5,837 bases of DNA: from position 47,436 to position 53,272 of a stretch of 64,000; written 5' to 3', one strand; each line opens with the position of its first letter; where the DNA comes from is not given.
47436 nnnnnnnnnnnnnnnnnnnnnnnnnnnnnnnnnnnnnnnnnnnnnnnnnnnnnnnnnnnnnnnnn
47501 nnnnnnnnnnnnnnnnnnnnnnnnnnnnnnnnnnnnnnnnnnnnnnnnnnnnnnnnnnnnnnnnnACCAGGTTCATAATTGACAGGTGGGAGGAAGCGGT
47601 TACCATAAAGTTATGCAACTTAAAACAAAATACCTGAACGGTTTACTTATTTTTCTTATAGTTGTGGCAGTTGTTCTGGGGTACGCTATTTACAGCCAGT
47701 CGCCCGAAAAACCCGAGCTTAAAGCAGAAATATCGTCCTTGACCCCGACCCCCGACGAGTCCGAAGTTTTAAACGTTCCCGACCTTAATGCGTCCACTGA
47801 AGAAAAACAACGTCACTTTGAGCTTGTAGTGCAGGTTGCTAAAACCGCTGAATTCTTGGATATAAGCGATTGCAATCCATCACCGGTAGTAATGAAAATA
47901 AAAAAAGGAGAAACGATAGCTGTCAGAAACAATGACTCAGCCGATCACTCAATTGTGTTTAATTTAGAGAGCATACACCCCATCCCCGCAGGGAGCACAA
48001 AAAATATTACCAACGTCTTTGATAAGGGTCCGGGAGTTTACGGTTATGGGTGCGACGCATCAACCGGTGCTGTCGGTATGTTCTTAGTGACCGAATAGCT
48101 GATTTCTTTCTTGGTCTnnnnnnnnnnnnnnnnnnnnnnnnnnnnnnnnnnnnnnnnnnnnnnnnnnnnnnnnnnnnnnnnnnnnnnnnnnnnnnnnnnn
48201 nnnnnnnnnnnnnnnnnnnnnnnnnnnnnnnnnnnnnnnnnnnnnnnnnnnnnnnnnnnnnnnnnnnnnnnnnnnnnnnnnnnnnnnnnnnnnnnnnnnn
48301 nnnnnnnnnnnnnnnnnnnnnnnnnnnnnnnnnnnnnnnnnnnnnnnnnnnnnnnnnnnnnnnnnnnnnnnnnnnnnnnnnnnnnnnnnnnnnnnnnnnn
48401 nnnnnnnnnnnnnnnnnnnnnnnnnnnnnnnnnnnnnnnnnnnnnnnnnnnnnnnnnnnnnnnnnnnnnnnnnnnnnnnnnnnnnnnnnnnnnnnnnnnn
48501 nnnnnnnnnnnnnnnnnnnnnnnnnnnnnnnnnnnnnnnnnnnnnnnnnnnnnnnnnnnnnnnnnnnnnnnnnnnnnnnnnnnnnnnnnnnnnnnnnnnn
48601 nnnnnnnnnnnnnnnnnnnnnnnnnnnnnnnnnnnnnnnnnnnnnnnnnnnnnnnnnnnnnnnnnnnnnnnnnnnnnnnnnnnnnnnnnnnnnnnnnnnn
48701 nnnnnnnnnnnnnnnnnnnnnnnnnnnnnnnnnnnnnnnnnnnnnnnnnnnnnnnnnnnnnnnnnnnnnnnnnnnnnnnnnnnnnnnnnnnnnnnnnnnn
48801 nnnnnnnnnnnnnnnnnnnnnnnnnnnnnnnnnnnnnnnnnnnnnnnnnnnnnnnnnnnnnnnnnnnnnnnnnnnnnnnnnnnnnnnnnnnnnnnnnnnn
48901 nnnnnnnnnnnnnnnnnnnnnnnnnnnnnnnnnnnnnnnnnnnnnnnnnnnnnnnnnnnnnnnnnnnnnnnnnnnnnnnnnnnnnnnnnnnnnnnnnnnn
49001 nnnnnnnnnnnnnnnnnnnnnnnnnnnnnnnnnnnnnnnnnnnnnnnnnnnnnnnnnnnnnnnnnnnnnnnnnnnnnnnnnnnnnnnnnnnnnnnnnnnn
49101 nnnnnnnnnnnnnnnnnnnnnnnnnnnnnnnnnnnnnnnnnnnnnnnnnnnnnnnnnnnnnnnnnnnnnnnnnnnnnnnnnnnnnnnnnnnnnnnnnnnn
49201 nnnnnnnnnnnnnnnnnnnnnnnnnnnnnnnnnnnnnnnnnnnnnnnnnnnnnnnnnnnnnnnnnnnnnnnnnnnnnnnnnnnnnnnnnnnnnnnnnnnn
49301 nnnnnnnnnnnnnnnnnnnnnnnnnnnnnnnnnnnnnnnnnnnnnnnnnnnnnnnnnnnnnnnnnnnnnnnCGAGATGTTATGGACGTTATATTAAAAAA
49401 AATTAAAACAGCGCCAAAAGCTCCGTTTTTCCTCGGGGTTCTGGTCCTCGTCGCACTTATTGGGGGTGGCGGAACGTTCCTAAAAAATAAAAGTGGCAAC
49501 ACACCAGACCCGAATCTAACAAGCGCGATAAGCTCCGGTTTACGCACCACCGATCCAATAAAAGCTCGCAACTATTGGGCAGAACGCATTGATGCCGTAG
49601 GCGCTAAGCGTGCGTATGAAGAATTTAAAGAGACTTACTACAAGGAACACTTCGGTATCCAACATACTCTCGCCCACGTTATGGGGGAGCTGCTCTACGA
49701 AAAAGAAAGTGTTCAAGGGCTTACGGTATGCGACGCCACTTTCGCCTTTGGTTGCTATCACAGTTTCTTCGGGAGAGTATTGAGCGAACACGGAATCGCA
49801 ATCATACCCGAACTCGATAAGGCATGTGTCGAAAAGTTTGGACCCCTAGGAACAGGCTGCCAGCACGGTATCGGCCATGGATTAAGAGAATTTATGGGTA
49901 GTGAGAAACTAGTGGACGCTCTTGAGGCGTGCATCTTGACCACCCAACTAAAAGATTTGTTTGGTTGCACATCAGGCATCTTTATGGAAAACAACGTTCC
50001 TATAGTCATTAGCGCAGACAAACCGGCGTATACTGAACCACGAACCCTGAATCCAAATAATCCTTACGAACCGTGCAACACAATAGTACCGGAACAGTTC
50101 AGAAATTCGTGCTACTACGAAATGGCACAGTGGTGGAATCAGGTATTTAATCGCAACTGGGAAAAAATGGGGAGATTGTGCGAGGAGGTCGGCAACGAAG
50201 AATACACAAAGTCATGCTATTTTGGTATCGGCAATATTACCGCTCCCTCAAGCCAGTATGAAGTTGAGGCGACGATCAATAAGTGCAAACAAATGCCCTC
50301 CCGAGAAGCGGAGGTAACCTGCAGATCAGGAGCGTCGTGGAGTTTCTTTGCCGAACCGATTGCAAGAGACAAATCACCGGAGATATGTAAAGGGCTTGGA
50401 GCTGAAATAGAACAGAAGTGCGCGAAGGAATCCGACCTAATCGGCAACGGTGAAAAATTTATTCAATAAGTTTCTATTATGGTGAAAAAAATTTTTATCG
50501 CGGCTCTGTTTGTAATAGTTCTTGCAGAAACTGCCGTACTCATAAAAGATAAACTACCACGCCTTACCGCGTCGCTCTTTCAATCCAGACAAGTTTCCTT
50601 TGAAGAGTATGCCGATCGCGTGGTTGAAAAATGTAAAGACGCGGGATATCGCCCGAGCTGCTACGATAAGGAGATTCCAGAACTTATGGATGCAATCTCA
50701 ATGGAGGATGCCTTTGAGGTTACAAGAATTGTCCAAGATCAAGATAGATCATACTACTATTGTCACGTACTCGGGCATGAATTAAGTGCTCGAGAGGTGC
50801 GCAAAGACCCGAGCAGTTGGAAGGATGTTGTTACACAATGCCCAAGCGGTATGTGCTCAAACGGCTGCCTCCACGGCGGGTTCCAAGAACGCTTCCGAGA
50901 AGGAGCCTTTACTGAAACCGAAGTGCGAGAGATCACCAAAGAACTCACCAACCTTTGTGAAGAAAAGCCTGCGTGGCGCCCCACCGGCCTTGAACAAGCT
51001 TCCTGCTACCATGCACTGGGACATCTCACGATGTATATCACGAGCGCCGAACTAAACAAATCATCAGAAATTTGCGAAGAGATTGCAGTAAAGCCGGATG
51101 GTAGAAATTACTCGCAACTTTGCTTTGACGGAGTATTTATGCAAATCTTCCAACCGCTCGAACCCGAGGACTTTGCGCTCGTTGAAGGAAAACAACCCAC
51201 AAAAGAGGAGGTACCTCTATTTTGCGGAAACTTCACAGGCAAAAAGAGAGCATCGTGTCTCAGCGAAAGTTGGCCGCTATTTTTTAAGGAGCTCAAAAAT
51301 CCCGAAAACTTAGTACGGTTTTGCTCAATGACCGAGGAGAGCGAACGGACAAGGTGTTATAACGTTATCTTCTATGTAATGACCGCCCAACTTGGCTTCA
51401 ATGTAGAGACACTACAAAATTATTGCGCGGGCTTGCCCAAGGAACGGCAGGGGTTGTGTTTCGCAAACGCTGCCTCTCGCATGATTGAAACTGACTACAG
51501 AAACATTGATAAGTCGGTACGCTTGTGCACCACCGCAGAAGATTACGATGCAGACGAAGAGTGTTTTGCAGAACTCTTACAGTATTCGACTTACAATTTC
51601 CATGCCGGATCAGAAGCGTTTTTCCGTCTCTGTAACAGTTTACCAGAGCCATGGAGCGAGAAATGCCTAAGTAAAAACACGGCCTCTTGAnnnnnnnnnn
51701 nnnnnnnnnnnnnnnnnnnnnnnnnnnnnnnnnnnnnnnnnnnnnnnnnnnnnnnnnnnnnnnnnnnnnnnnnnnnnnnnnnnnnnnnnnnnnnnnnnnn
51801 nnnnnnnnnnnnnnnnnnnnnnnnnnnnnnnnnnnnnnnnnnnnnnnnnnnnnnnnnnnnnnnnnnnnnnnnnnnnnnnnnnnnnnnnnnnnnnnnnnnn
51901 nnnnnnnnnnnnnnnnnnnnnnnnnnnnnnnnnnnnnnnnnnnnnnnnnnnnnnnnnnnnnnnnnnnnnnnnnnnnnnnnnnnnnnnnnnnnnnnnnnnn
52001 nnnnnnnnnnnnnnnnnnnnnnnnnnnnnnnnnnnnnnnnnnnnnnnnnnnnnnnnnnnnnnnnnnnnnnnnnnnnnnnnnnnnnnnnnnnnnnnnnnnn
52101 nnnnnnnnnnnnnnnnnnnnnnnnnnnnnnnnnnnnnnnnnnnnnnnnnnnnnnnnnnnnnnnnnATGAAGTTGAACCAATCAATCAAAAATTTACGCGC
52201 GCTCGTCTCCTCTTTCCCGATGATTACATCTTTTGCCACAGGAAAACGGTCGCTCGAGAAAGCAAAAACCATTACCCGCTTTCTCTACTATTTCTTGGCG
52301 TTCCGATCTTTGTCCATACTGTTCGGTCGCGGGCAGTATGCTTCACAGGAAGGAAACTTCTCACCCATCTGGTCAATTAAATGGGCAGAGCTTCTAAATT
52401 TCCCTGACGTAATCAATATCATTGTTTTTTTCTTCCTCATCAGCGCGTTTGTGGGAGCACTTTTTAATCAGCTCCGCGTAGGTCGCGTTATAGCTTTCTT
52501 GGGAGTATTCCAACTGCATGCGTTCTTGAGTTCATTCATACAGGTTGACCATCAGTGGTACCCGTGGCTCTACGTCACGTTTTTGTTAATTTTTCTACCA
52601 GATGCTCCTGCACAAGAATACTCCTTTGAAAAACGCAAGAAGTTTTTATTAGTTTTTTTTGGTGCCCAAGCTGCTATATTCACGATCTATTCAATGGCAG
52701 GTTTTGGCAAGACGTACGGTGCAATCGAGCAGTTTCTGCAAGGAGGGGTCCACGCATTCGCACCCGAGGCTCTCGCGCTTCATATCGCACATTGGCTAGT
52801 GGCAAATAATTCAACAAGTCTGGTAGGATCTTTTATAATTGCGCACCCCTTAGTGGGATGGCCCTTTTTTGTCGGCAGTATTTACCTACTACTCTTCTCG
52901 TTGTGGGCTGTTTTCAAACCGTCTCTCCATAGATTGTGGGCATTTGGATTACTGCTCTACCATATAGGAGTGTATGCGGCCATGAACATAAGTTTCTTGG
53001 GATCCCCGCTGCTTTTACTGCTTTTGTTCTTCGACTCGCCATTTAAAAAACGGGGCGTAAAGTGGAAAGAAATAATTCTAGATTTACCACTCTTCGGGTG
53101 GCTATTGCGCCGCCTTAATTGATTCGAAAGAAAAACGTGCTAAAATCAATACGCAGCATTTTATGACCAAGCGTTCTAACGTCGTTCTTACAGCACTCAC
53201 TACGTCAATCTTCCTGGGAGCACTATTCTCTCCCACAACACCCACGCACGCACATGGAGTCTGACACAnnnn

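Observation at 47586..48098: Membrane-anchored plastocyanin-like cupredoxins with incomplete type-1 copper ligand sets bracket the array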

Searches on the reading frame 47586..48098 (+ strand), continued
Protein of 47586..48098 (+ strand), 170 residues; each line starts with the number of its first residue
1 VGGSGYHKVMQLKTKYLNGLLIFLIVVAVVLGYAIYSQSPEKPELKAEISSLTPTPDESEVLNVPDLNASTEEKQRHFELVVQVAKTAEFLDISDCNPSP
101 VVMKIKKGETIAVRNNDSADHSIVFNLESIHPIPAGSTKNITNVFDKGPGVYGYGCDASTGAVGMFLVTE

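Call 69: find_homologous_proteins(query=A3, max_evalue=0.00001)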
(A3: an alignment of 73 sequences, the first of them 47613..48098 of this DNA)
Query A3 (73 sequences) (161 aa, profile of the alignment): 22 proteins with E <= 0.00001 among 8000 candidates.
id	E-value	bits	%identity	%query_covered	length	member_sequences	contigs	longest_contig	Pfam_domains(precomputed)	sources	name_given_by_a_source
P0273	7.8e-61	223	35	72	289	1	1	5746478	-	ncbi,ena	-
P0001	7.0e-56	207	100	100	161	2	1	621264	-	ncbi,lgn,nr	ncbi:MAG: hypothetical protein KJI72_01475 [Patescibacteria group bacterium]|nr:hypothetical protein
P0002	4.2e-54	201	44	99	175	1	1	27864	-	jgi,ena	-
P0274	6.2e-53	197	36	67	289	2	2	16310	-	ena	-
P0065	5.7e-51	191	34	67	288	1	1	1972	-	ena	-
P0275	3.0e-50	188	38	64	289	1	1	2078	-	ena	-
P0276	3.0e-50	188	39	63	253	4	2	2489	-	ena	-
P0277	3.0e-50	188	36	56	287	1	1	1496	-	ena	-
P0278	3.1e-49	185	38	73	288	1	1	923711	-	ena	-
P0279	1.3e-48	183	37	74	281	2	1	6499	-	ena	-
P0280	4.3e-33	132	37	71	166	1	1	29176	-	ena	-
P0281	1.2e-26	112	37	72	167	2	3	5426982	-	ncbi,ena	-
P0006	2.8e-26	110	26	60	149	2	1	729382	-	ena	-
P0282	7.1e-24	102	34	72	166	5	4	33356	-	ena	-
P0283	7.7e-24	102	36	68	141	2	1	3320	-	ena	-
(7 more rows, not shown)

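Call 71: find_encoding_contigs(protein=P0273, flank=10000, max_places=2)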
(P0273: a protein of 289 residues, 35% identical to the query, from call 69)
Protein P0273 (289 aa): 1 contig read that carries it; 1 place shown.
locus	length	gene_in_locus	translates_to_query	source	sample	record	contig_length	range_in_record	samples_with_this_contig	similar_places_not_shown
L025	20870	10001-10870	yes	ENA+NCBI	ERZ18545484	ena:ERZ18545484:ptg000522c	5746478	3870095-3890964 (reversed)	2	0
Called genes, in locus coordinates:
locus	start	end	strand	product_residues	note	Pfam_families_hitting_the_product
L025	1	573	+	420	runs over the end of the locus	PF00162:PGK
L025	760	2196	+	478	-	PF00587:tRNA-synt_2b, PF03129:HGTP_anticodon, PF09180:ProRS-C_1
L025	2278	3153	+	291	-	PF02629:CoA_binding, PF13607:Succ_CoA_lig, PF00549:Ligase_CoA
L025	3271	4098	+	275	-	PF02548:Pantoate_transf, PF13714:PEP_mutase (weak)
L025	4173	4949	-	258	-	-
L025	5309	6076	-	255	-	PF28410:Diphthami_syn_2_C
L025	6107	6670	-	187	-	PF00117:GATase, PF07722:Peptidase_C26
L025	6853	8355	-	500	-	PF04715:, PF00425:Chorismate_bind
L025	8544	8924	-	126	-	PF01502:PRA-CH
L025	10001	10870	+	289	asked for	-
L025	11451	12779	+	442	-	-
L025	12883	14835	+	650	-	-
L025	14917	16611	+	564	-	PF23414:Beta-prop_EML_2 (weak), PF13570:Beta-prop_ACSF4 (weak), PF13360:PQQ_2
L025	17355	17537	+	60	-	-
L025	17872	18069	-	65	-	-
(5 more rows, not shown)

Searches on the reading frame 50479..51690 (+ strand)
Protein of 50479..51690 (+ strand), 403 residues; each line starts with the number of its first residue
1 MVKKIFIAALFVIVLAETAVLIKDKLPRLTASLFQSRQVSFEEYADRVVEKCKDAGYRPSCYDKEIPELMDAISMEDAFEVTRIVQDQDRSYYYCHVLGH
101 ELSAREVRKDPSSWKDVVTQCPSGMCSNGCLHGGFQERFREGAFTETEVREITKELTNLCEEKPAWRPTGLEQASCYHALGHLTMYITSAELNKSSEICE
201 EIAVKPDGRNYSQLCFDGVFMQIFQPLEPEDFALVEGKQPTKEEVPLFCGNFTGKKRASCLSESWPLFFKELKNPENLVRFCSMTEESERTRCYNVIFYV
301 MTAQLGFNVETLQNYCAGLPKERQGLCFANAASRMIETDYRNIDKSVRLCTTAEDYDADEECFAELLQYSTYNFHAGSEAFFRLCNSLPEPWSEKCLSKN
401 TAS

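Call 3: search_protein_families(library=pfam, proteins=[window:50479-51690:+], max_evalue=1)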
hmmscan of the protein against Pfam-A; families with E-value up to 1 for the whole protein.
window:50479-51690:+ (403 aa): 1 family
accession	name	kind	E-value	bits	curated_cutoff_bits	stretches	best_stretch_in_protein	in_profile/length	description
PF24120.1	SsdA_C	-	0.084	13.9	27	0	42-96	16-50/56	Single-strand DNA deaminase toxin A, C-terminal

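Call 41: search_solved_structures(query=window:50479-51690:+, max_evalue=10)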
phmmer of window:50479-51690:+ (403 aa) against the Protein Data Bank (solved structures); distinct sequences matched with E-value up to 10: 3.
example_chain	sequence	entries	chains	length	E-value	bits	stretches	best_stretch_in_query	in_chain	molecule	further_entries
9opq_B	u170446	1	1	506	1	11.2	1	67-131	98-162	Transmembrane protease serine 2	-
9z3j_B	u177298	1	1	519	1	11.1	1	67-131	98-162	Inactive TMPRSS2 construct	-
9opr_A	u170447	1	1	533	1.1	11.1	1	67-131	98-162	Transmembrane protease serine 2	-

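Call 43: find_homologous_proteins(query=window:50479-51690:+, max_evalue=0.00001)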
Query window:50479-51690:+ (403 aa): 881 proteins with E <= 0.00001 among 2932 candidates; the best 120 are listed.
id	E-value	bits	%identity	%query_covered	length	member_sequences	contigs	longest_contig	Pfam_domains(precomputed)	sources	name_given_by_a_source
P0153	5.6e-277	936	100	100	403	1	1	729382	-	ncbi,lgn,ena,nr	ncbi:MAG: hypothetical protein KJI72_01490 [Patescibacteria group bacterium]|nr:hypothetical protein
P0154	4.8e-185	633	67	96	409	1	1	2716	-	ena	-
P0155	5.8e-175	600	64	99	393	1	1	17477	-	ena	-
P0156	1.7e-174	598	61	99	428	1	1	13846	-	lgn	-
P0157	4.2e-174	597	64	96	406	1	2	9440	-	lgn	-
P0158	8.6e-171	586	62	98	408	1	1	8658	-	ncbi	-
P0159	1.4e-170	585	61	99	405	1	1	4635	-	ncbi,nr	ncbi:hypothetical protein IIA95_04185 [Patescibacteria group bacterium]|nr:hypothetical protein [Pat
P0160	2.7e-170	584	58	99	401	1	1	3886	-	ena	-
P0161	6.7e-170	583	61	99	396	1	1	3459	-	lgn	-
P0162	7.0e-169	580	60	99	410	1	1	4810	-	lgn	-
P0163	1.6e-168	579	61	97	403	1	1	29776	-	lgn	-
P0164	3.4e-167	574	61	98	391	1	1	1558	-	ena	-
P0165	1.7e-166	572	60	98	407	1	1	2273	-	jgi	-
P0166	1.2e-165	569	59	100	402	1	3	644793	-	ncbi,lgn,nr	ncbi:MAG: hypothetical protein HYS87_00715 [Candidatus Colwellbacteria bacterium]|nr:hypothetical pr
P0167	1.8e-165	569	60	98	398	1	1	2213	-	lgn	-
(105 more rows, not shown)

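Call 50: predict_structure(alignment_id=A5)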
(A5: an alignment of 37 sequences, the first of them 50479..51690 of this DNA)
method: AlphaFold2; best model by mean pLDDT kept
length: 403 residues; sequences in the alignment: 37
mean_pLDDT: 93.0   pTM: 0.85
mean pLDDT of the five models: 93.0, 92.8, 92.1, 91.9, 91.6
residues with pLDDT >= 90: 336; 70-90: 52; 50-70: 15; < 50: 0
segments of 3 or more residues with pLDDT < 50: none
pLDDT, mean of each block of 10 residues (from residue 1): 83 91 71 66 98 96 97 95 95 92 96 92 87 91 89 94 90 95 95 98 96 98 93 95 98 97 98 98 97 97 96 98 97 94 96 90 97 93 97 94 62
secondary structure, 60 per line:
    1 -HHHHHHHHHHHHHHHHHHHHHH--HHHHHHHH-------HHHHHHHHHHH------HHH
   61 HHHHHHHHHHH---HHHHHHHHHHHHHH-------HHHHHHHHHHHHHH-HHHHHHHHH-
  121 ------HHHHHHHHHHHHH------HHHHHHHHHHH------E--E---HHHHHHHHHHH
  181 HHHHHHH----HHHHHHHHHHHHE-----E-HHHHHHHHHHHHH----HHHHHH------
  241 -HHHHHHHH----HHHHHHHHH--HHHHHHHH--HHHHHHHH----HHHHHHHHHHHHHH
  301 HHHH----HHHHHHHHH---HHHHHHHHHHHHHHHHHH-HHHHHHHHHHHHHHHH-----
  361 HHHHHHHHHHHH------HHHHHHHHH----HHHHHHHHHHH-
elements in order: H2-23 H26-33 H41-51 H58-71 H75-88 H96-109 H111-119 H127-139 H146-156 H170-187 H192-203 H212-224 H229-234 H242-249 H254-262 H265-272 H275-282 H287-304 H309-317 H321-338 H340-355 H361-372 H379-387 H392-402

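Call 52: fold_search(model_id=the predicted structure, library=pdb)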
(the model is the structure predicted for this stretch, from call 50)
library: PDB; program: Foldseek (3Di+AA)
matches with E <= 10: 1085; with E <= 0.001: 0
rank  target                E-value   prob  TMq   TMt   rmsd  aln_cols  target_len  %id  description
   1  4ol0_B                9.5e-03  0.98  0.24  0.13  19.3       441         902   10  Crystal structure of transportin-SR2, a karyopherin involved in human disease, in complex with Ran (released 2014-04-09)
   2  6vfk_B                1.3e-02  0.60  0.12  0.16  19.2       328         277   12  De novo designed tetrahedral nanoparticle T33_dn10 displaying 4 copies of BG505-SOSIP trimer on the surface (released 2020-07-22)
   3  9yr6_A                1.5e-02  0.96  0.24  0.07  18.8       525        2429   11  Structure of HTTQ23-HAP40 complex bound to a small molecule ligand (released 2025-12-03)
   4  5f0k_E                1.7e-02  0.94  0.22  0.22  20.3       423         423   11  Structure of VPS35 N terminal region (released 2016-12-07)
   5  5xbk_B                2.1e-02  0.94  0.23  0.24  18.3       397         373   12  Crystal structure of human Importin4 (released 2018-02-14)
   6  6xt9_H                2.2e-02  0.75  0.18  0.19  25.9       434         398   10  Subunits BBS 1,4,8,9,18 of the human BBSome complex (released 2020-01-29)
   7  8cmk_B                2.5e-02  0.95  0.25  0.14  20.7       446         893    9  Transportin-3 TNPO3 in complex with RSY region of CIRBP (released 2024-03-06)
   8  5i9f_A                2.5e-02  0.82  0.19  0.20  22.0       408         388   12  Crystal structure of designed pentatricopeptide repeat protein dPPR-U10 in complex with its target RNA U10 (released 2016-04-27)
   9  2xwu_B                2.7e-02  0.94  0.25  0.14  17.4       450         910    9  CRYSTAL STRUCTURE OF IMPORTIN 13 - UBC9 COMPLEX (released 2010-12-29)
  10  6xu2_A                2.7e-02  0.91  0.23  0.12  17.1       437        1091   12  Human karyopherin RanBP5 (isoform-3) (released 2020-04-22)
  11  9hvq_Q                2.9e-02  0.60  0.17  0.10  25.6       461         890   12  Structure of the transcribing Pol II-DSIF-PAF-SPT6-RECQL5 complex (released 2025-07-16)
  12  9fmd_I                3.1e-02  0.72  0.18  0.12  29.6       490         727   10  Integrative model of the human post-catalytic spliceosome (P-complex) (released 2024-07-10)
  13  9mg8_B                3.1e-02  0.21  0.11  0.12  24.0       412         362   12  Crystal Structure of b-iTHR-110 (released 2025-12-17)
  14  6gx9_A                3.2e-02  0.92  0.24  0.14  19.4       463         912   10  Crystal structure of the TNPO3 - CPSF6 RSLD complex (released 2019-03-13)
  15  8v3b_a                3.4e-02  0.89  0.24  0.24  17.3       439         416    9  Computational Designed Nanocage O43_129_+4 (released 2024-03-13)
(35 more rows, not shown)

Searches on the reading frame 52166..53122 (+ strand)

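Call 4: search_protein_families(library=ncbifam, proteins=[window:52166-53122:+], max_evalue=1)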
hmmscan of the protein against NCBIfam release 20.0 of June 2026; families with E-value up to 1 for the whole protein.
window:52166-53122:+ (318 aa): 0 families

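Call 28: search_protein_families(library=pfam, proteins=[window:52166-53122:+], max_evalue=0.5)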
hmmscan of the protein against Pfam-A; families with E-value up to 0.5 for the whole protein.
window:52166-53122:+ (318 aa): 1 family
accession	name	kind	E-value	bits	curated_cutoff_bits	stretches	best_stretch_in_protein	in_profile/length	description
PF21452.2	Cmr1_like_C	-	0.16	12.6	27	1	180-222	68-107/116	Cmr1-like, C-terminal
